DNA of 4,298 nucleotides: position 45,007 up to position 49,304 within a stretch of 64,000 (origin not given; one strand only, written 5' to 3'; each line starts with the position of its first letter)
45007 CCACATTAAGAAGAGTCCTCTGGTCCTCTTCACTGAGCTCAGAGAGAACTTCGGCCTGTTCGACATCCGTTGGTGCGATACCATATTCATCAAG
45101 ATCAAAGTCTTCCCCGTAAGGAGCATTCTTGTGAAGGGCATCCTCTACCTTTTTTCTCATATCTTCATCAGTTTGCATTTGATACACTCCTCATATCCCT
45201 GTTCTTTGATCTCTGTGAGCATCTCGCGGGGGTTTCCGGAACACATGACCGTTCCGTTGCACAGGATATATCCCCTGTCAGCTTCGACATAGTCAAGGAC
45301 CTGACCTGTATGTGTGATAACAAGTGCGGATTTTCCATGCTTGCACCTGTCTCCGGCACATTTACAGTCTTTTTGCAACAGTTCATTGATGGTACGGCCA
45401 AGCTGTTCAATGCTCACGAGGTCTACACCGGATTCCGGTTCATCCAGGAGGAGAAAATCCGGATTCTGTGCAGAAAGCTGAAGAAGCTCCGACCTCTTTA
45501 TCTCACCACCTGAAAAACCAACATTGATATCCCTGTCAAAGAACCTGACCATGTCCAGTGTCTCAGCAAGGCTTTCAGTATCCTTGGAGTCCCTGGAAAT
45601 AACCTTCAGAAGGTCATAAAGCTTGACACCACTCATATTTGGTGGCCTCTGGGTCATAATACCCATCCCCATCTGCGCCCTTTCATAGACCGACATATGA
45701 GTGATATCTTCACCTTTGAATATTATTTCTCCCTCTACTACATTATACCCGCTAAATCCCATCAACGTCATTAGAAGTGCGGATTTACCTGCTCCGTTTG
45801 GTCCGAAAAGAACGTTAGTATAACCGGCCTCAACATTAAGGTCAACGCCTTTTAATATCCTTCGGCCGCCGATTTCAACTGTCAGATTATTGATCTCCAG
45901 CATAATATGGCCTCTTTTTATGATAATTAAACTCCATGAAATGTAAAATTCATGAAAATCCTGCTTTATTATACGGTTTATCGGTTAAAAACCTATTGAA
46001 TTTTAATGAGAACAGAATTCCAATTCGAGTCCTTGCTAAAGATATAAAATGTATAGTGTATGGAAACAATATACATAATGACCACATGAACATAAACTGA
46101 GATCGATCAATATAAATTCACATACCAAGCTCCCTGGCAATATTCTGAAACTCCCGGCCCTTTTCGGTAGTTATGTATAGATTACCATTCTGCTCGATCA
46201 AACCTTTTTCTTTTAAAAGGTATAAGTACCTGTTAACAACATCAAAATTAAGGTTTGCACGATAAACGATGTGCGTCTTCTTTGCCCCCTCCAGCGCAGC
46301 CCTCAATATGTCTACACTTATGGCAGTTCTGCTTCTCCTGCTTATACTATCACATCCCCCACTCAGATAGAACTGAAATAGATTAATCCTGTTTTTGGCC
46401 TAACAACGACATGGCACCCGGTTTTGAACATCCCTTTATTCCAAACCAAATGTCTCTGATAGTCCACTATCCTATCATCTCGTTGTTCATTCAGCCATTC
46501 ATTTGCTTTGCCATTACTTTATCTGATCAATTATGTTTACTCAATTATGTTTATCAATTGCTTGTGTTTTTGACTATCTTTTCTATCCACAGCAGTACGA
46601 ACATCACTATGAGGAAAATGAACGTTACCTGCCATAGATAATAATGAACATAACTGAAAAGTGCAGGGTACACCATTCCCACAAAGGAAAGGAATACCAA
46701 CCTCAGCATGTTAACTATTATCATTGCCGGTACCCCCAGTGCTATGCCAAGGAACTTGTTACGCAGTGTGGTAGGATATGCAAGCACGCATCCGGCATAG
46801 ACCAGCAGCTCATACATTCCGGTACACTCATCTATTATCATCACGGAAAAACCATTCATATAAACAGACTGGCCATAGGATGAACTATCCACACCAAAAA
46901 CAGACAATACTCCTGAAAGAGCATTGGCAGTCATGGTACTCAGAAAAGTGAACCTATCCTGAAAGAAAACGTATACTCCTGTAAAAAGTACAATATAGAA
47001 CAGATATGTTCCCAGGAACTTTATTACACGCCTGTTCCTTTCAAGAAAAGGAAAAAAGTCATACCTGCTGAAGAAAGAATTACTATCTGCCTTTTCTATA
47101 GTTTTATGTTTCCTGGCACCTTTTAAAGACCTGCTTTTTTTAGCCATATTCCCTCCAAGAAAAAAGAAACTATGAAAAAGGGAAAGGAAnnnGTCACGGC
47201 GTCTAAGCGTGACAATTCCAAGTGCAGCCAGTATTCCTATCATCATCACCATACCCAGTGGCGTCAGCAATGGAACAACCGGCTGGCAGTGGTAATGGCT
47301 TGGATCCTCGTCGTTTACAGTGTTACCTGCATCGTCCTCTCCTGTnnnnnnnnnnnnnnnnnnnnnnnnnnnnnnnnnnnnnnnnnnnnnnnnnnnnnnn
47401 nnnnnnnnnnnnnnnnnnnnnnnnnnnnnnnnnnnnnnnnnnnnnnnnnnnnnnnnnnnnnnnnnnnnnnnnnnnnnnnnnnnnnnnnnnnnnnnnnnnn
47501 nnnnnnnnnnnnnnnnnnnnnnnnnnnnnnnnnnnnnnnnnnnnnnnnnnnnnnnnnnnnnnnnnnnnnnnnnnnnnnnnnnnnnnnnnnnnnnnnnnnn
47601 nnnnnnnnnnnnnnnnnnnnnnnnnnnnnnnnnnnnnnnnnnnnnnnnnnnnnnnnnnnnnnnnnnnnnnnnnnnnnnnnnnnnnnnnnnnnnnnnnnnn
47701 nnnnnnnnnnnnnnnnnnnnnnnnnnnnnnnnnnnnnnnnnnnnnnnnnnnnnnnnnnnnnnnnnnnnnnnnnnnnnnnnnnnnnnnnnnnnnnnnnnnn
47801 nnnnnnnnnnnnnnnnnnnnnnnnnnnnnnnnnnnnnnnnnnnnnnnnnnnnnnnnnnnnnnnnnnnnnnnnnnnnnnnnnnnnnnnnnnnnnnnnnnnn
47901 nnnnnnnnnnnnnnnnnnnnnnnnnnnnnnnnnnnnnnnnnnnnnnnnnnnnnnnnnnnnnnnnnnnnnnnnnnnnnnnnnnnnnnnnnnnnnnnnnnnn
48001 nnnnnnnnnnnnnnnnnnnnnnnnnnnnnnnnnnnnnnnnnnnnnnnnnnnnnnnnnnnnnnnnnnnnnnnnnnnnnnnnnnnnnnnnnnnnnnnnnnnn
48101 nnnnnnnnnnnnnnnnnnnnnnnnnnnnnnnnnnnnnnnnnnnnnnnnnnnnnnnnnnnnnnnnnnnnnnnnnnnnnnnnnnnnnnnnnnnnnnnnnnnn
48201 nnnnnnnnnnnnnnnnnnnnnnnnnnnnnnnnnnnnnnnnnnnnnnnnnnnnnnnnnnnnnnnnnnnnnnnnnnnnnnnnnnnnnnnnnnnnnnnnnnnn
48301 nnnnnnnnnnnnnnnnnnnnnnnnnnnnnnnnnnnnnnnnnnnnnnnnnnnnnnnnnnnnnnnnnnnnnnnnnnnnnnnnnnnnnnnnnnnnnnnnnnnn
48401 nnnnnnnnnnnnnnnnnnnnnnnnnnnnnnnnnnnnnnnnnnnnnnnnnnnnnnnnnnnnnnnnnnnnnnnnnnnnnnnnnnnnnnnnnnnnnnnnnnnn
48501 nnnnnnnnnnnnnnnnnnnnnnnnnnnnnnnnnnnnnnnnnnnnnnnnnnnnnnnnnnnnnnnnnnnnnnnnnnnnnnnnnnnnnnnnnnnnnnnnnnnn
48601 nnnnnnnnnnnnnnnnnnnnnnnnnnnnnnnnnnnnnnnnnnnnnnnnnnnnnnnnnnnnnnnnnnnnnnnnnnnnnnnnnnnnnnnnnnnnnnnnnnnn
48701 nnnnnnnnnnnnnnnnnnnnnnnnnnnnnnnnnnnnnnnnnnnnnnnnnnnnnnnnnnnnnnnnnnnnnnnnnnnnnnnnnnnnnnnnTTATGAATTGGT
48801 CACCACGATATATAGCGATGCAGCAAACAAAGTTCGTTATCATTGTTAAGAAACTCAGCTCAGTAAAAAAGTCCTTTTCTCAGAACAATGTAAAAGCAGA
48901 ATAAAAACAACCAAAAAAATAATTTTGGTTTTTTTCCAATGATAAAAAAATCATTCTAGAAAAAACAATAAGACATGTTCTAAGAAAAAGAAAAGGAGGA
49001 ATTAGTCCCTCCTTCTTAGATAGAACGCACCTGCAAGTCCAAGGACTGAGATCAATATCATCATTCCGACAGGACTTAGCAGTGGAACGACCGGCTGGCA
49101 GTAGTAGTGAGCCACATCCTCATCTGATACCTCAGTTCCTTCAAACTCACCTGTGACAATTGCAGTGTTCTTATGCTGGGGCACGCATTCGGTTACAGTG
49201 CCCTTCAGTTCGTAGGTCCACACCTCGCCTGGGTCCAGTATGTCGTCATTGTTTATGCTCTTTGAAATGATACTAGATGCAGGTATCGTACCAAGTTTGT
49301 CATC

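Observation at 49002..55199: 2065-aa surface protein built from eleven near-identical 321-bp tandem repeats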

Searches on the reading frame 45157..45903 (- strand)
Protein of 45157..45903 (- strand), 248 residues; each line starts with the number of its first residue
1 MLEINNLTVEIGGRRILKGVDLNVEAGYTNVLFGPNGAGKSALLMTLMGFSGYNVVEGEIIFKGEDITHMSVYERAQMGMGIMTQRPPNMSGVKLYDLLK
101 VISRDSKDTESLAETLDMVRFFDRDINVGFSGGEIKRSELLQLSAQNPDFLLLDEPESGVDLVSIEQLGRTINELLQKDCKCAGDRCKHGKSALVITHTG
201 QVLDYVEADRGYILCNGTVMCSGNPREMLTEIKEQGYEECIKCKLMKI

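Call 13: search_protein_families(library=pfam, proteins=[window:45157-45903:-], max_evalue=0.001)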
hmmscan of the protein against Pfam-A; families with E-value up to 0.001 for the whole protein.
window:45157-45903:- (248 aa): 2 families
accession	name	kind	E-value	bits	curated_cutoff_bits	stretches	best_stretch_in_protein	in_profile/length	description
PF00005.33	ABC_tran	-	8.8e-21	75.4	25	1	17-156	1-135/137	ABC transporter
PF13304.12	AAA_21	-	8.7e-08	33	27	0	30-52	2-30/304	AAA domain, putative AbiEii toxin, Type IV TA system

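Call 14: search_protein_families(library=ncbifam, proteins=[window:45157-45903:-], max_evalue=0.001)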
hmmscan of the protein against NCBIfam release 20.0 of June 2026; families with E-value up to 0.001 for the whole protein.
window:45157-45903:- (248 aa): 169 families (the best 25 are shown)
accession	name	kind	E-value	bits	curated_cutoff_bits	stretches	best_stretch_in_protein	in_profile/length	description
TIGR01978.1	sufC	equivalog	9.7e-55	185.6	212.8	1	2-239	1-242/243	Fe-S cluster assembly ATPase SufC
NF007134.0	PRK09580.1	equivalog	5.1e-39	134.2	400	1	1-238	1-242/248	Fe-S cluster assembly ATPase SufC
TIGR04406.1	LPS_export_lptB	equivalog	2.9e-30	105.3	240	1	2-231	2-225/239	LPS export ABC transporter ATP-binding protein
NF008144.0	PRK10895.1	equivalog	2.1e-24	86.3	381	1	2-231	4-227/241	LPS export ABC transporter ATP-binding protein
NF010068.0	PRK13548.1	equivalog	3.5e-24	85.3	261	1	1-231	5-233/261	heme ABC transporter ATP-binding protein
TIGR03873.1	F420-0_ABC_ATP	hypoth_equivalog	3.5e-23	82.2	372.4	1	2-231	2-227/256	putative F420-0 ABC transporter ATP-binding protein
TIGR03410.1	urea_trans_UrtE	equivalog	3.1e-22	79.2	285.8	1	2-227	1-218/230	urea ABC transporter ATP-binding subunit UrtE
TIGR03864.1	PQQ_ABC_ATP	hypoth_equivalog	3.2e-22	79.2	302.25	1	1-233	1-224/236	ABC transporter, ATP-binding subunit, PQQ-dependent alcohol dehydrogenase system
NF002981.0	PRK03695.1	equivalog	1.3e-20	73.9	281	1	16-232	15-228/253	vitamin B12 ABC transporter ATP-binding protein BtuD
TIGR03411.1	urea_trans_UrtD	equivalog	1.4e-20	74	304.1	1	1-224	2-225/242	urea ABC transporter ATP-binding protein UrtD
NF007082.0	PRK09536.1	equivalog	5.4e-19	68.6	537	2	1-74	3-74/402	corrinoid ABC transporter ATPase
NF053840.1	MnTportMntADein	equivalog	1.1e-18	67.7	400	2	1-66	1-64/240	manganese ABC transporter ATP-binding protein MntA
NF040873.1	AztA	equivalog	1.3e-18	67.2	220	1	12-178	3-168/191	zinc ABC transporter ATP-binding protein AztA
TIGR00972.1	3a0107s01c2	equivalog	6e-18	65.1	343.2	1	2-241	2-243/248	phosphate ABC transporter ATP-binding protein PstB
NF052485.1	sider_ATP_EitC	equivalog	1.7e-17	63.7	485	1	4-180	5-189/251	siderophore ABC transporter ATP-binding protein EitC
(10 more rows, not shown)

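Call 67: find_encoding_contigs(protein=window:45157-45903:-, flank=3000, max_places=5)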
Protein window:45157-45903:- (248 aa): 2 contigs read that carry it; 2 places shown.
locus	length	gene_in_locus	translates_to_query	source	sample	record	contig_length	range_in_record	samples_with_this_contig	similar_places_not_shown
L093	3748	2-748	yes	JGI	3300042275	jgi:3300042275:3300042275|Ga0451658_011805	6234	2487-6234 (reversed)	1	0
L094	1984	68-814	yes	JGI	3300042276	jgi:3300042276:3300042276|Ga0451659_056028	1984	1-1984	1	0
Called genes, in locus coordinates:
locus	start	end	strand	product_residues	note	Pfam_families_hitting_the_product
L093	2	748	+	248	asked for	PF00005:ABC_tran, PF13304:AAA_21 (faint)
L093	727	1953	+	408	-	PF01458:SUFBD_core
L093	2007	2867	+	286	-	PF27367:AF_2048_N (weak)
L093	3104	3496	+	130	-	PF01248:Ribosomal_L7Ae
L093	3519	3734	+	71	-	PF01200:Ribosomal_S28e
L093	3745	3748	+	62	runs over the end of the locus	PF01246:Ribosomal_L24e, PF06467:zf-FCS (weak)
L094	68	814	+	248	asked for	PF00005:ABC_tran, PF13304:AAA_21 (faint)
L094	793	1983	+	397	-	?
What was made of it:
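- Tried and rejected: SufC is found only on short metagenome contigs that stop before the cassette (call 67).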

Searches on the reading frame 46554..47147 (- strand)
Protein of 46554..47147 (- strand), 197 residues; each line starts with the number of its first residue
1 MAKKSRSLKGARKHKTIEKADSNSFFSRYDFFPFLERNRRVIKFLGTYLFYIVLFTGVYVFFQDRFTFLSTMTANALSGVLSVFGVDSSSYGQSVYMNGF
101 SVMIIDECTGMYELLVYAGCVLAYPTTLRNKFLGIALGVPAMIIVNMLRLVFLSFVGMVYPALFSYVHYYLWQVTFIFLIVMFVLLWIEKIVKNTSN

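Call 13: search_protein_families(library=pfam, proteins=[window:46554-47147:-], max_evalue=0.001)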
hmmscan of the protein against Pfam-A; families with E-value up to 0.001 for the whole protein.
window:46554-47147:- (197 aa): 1 family
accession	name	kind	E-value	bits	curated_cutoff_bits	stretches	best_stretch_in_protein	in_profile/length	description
PF09721.15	Exosortase_EpsH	-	7.2e-09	35.8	25.7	1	40-187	97-252/254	Transmembrane exosortase (Exosortase_EpsH)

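Call 14: search_protein_families(library=ncbifam, proteins=[window:46554-47147:-], max_evalue=0.001)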
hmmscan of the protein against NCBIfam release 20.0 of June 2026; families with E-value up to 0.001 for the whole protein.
window:46554-47147:- (197 aa): 13 families
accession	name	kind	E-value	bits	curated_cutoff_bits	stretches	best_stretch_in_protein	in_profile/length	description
TIGR04144.1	archaeo_VPXXXP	exception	4.4e-56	189.2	150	1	41-193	1-155/156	archaeosortase B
TIGR04177.1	exosort_XrtH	exception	4.5e-22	78.7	86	1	62-189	24-153/158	exosortase H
NF046081.1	exosort_XrtX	exception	5.5e-17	62.2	170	1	41-193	8-164/168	exosortase X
TIGR04178.1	exo_archaeo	signature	1.1e-15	57.7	23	1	102-189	1-95/97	exosortase/archaeosortase family protein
TIGR04125.1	exosort_PGF_TRM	exception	1.5e-09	37.7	75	1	77-155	113-197/271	archaeosortase A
TIGR04300.1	exosort_XrtM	exception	8.8e-09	36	125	1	100-188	53-141/150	exosortase family protein XrtM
TIGR04128.1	exoso_Fjoh_1448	exception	5.6e-08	33.2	90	1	35-191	2-172/174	exosortase family protein XrtF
TIGR02602.1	8TM_EpsH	subfamily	1.3e-07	31.4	105.55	1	38-191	85-239/241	exosortase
TIGR04124.1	archaeo_artE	exception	1.7e-07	31.4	95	1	49-189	11-149/153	archaeosortase family protein ArtE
NF046083.1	exosort_XrtY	exception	6.9e-05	22.8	160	1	61-188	38-168/168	exosortase Y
NF050190.1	exosort_XrtZ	exception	0.00016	20.3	475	1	58-181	13-138/460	exosortase Z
NF033505.2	paceosortase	exception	0.00059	20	80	1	51-191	11-145/167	pacearchaeosortase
TIGR03109.2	exosort_XrtA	exception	0.0008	18.9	208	1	42-192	100-259/261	exosortase A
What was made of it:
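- On VPXXXP-CTERM / archaeosortase B substrates: TIGR04144 at 189.2 bits against a cutoff of 150, at 46554..47147, two genes downstream (call 14)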

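Call 19: find_encoding_contigs(protein=window:46554-47147:-, flank=10000, max_places=10)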
Protein window:46554-47147:- (197 aa): no gene with exactly this product is on record in the collection.

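Call 21: find_related_loci(query=window:46554-47147:-, collection=genome_contigs, flank=10000)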
Query window:46554-47147:- (197 aa) in genome_contigs; peptide patterns used: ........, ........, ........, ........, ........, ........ (x = any residue, [..] = any of these).
104 stretches matched a pattern; 13 encode a relative of the query (tblastn E <= 1e-3); 12 distinct loci.
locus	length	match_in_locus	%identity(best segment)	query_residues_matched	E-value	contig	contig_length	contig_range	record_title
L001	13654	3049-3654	85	1-197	6e-114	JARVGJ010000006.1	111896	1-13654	MAG: Methanolobus sp. isolate M17C-73-03 NODE_6_length_111896_cov_7.083984, whole genome shotgun sequence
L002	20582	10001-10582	73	1-194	6e-98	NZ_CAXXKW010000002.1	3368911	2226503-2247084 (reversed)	MAG: uncultured Methanolobus sp. isolate 63462039-51cf-4655-9c85-af1f4e349c88 contig_2, whole genome shotgun sequence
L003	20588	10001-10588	65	1-196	1e-87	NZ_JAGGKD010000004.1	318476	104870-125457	Methanolobus bombayensis strain DSM 7082 Ga0451168_04, whole genome shotgun sequence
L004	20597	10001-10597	67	1-194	4e-87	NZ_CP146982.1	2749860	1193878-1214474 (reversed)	Methanolobus sp. ZRKC3 chromosome, complete genome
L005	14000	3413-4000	65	1-196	2e-82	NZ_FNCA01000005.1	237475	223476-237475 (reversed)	Methanolobus vulcani strain PL 12/M, whole genome shotgun sequence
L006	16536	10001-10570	65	2-194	4e-82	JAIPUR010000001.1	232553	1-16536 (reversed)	MAG: Methanosarcinaceae archaeon isolate SBSPR1A Scaffold_1_clean, whole genome shotgun sequence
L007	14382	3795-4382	73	1-196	3e-100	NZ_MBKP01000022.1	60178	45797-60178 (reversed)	Methanolobus psychrotolerans strain YSF-03 NODE_23_length_59948_cov_35.686428, whole genome shotgun sequence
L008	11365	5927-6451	51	21-193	3e-56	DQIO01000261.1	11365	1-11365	MAG TPA_asm: Methanosarcinaceae archaeon isolate HMMV2 LBLEPAFP_74, whole genome shotgun sequence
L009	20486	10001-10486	54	34-194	8e-56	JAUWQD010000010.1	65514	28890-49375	MAG: Methanosarcinaceae archaeon isolate CSMAG_2493 CSMAG_2493_k141_246719_length_65514_cov_22.9721, whole genome shotgu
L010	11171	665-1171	50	30-197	8e-53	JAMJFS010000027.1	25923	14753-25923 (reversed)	MAG: Methanosarcinaceae archaeon isolate B4-05 NODE_27_length_25923_cov_28.887003, whole genome shotgun sequence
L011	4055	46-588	46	12-193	6e-49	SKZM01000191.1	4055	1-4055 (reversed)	MAG: Methanosalsum sp. isolate CSSed162cmB_328 CSSed16-2cmB-124782, whole genome shotgun sequence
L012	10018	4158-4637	49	37-194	2e-43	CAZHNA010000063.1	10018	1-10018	MAG TPA_asm: uncultured Methanosarcinales archaeon isolate SRP191223_co2_97 genome assembly, contig: NODE_5873_length_10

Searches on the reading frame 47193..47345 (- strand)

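Call 78: search_protein_families(library=ncbifam, proteins=[window:47193-47345:-], max_evalue=1)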
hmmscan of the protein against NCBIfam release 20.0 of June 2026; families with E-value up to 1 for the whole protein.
seq(51 aa): 3 families
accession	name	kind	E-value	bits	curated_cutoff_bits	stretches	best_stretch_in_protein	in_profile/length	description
NF033207.2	midcut_by_XrtH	subfamily_domain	0.052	13.6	45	1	24-50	37-63/175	midcut-by-XrtH protein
TIGR04174.1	IPTL_CTERM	subfamily_domain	0.2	12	20.5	1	24-50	1-27/27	IPTL-CTERM sorting domain-containing protein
TIGR04143.1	VPxxxP_CTERM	domain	0.23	11.4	30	1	24-51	1-25/25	VPXXXP-CTERM sorting domain-containing protein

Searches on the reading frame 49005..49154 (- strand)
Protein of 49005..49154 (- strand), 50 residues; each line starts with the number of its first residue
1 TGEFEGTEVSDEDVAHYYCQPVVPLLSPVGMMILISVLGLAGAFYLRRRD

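Call 78: search_protein_families(library=ncbifam, proteins=[window:49005-49154:-], max_evalue=1)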
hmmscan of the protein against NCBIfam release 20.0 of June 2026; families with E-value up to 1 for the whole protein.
seq(50 aa): 3 families
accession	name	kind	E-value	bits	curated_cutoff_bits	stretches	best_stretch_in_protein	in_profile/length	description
TIGR04143.1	VPxxxP_CTERM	domain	2.8e-06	27.1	30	1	23-50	1-25/25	VPXXXP-CTERM sorting domain-containing protein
NF033207.2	midcut_by_XrtH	subfamily_domain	0.027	14.5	45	1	23-49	37-63/175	midcut-by-XrtH protein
TIGR03382.1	GC_trans_RRR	domain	0.33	11.6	15.85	1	28-49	6-26/27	MYXO-CTERM sorting domain-containing protein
